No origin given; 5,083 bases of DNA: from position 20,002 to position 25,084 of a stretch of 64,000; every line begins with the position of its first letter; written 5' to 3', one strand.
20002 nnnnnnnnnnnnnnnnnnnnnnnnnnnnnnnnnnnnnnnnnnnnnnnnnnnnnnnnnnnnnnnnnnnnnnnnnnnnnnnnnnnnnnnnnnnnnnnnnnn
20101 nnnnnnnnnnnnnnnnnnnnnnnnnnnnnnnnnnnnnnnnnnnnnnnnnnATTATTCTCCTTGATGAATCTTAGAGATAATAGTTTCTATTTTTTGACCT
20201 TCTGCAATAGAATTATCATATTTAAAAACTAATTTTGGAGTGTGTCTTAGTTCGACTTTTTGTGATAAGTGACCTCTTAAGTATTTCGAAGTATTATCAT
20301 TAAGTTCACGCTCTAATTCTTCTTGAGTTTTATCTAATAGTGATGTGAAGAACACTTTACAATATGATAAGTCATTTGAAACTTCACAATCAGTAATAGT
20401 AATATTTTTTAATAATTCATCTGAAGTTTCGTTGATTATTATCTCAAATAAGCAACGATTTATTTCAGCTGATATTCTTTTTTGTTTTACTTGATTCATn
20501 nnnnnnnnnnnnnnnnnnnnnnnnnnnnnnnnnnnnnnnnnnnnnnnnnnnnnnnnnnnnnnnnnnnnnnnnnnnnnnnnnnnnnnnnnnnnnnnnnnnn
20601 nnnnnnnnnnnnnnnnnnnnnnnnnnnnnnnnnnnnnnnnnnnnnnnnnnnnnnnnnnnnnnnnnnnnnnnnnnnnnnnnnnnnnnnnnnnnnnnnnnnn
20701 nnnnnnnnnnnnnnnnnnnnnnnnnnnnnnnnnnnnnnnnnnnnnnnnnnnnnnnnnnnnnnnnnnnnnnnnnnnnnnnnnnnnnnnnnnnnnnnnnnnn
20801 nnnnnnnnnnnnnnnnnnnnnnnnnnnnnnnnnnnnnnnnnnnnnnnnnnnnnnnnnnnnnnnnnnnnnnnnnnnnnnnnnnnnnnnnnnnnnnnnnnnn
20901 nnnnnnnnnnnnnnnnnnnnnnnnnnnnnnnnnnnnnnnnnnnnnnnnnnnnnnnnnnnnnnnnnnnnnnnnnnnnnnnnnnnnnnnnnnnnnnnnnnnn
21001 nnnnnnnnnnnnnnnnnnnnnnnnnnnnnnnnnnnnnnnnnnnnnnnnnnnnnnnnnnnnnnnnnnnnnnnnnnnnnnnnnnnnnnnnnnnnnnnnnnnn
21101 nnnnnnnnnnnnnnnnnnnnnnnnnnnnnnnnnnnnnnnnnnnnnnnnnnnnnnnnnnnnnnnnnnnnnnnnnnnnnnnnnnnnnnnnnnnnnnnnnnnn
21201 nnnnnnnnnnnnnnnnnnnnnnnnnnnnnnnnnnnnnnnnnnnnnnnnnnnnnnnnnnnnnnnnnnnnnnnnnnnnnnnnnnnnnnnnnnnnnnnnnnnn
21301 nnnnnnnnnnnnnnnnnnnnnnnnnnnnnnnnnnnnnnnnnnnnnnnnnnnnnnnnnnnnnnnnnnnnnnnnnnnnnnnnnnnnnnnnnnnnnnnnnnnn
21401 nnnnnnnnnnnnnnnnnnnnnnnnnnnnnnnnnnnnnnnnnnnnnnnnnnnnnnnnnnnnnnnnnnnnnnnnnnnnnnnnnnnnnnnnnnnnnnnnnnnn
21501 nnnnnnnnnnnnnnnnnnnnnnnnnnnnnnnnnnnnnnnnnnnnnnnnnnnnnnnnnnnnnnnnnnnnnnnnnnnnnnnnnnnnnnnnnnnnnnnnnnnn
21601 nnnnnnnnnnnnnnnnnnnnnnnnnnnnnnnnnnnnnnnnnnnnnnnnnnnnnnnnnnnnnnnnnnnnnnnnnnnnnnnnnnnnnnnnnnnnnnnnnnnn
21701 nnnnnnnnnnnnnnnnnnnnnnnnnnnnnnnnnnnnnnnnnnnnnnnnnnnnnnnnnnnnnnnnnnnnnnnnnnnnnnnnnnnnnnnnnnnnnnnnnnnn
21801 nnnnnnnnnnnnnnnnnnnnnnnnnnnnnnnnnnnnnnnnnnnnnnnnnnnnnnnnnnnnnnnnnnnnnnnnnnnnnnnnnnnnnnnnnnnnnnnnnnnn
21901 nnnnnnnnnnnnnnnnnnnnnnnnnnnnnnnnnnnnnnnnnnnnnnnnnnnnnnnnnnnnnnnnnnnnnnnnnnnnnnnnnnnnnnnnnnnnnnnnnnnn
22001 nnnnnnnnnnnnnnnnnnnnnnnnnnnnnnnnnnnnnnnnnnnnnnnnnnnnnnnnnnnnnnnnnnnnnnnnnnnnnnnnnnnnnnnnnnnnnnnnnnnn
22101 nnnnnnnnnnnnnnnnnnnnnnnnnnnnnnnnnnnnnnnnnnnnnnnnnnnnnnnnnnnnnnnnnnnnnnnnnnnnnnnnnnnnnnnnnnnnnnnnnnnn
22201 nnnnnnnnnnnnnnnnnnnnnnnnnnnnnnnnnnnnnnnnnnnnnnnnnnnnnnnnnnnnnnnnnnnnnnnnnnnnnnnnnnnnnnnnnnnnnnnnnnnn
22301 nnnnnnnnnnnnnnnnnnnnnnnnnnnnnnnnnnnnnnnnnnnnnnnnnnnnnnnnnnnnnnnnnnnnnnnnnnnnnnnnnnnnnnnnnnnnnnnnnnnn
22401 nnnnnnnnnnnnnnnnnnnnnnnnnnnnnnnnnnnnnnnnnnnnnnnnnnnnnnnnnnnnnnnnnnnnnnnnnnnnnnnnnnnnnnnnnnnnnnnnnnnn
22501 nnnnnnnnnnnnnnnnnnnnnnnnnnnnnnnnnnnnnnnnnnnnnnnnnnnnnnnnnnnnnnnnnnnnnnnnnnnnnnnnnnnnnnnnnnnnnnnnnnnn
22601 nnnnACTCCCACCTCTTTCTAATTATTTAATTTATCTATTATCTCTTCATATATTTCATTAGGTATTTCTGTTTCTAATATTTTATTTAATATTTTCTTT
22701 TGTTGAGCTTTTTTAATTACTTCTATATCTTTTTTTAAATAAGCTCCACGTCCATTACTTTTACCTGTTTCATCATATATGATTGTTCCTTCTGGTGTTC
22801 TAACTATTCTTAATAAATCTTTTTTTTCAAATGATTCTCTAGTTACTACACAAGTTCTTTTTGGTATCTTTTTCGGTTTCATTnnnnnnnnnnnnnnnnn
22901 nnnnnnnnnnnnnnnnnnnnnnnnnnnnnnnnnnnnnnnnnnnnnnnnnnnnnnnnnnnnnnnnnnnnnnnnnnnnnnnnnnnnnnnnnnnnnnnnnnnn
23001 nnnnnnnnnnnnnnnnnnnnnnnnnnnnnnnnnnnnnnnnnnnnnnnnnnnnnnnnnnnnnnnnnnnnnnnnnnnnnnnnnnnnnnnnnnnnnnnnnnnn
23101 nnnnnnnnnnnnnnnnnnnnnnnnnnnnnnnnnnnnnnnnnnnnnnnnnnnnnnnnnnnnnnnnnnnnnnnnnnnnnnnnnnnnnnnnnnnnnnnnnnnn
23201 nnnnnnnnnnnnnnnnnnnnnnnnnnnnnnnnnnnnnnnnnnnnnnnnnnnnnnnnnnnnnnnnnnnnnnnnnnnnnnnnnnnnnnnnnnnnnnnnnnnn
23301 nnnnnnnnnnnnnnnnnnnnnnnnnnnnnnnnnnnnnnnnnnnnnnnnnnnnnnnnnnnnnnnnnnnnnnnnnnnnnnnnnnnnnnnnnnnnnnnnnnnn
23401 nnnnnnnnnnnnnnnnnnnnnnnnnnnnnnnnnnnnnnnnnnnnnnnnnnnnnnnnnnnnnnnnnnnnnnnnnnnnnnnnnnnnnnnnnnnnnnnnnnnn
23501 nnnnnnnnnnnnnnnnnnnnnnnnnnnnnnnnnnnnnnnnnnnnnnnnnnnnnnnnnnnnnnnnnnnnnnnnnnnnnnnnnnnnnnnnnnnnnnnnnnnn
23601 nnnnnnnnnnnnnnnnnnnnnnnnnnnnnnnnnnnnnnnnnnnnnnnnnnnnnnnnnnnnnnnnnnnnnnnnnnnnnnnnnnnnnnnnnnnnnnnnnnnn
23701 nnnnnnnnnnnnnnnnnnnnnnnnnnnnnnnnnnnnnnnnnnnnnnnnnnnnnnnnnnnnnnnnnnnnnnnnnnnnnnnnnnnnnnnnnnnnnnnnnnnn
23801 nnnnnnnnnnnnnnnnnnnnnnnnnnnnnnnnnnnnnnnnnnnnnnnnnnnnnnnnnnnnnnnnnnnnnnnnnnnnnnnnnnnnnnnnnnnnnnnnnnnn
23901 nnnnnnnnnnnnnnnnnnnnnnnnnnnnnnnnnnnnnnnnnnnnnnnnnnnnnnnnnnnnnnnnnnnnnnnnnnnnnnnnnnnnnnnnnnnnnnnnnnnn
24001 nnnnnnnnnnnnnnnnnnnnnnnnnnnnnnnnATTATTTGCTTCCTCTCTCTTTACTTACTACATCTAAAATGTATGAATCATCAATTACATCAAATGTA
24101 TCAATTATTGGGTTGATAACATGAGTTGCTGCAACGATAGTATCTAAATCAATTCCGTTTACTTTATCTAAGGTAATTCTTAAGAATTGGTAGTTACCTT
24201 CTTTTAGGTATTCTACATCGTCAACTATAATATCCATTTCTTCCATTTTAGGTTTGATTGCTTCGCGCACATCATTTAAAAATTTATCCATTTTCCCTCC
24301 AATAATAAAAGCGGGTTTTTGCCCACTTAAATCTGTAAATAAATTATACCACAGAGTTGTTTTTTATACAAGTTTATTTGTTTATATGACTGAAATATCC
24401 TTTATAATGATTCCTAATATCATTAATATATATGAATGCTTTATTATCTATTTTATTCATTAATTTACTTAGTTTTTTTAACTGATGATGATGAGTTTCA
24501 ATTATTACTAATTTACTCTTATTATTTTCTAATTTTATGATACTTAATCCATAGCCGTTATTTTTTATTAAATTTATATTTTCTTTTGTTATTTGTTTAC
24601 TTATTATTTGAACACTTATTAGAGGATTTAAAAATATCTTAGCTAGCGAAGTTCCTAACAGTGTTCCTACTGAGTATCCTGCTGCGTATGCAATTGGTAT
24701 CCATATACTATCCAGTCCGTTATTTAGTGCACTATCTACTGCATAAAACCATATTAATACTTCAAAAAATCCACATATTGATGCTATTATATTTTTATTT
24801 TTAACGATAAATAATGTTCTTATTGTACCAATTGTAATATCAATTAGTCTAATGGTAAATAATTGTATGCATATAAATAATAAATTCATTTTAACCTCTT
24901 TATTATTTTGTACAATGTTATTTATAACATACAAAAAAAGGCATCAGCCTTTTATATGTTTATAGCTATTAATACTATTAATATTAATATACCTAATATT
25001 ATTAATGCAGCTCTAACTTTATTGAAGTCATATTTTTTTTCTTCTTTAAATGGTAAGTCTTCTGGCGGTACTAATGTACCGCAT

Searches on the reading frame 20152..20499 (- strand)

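Call 81: search_protein_families(library=pfam, proteins=[window:20152-20499:-], max_evalue=0.001)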
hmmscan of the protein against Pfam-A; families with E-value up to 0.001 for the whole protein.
window:20152-20499:- (115 aa): 1 family
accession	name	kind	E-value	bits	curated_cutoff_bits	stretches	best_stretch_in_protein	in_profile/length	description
PF02033.23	RBFA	-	3.7e-26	91.9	34.7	1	5-108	1-105/105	Ribosome-binding factor A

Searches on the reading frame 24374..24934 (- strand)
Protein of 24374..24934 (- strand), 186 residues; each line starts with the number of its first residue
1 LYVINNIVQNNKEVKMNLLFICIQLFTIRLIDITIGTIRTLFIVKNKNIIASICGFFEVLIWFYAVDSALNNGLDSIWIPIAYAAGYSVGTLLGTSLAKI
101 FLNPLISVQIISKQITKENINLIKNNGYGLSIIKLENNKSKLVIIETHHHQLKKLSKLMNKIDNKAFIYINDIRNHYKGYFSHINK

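Call 81: search_protein_families(library=pfam, proteins=[window:24374-24934:-], max_evalue=0.001)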
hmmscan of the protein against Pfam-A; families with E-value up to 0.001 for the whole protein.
window:24374-24934:- (186 aa): 2 families
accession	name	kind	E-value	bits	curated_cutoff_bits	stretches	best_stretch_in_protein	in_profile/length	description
PF18955.5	DUF5698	-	8.6e-17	61.8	27.5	1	37-95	1-58/58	Domain of unknown function (DUF5698)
PF10035.14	DUF2179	-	0.00011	22.3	22.8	1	138-175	15-52/55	Uncharacterized protein conserved in bacteria (DUF2179)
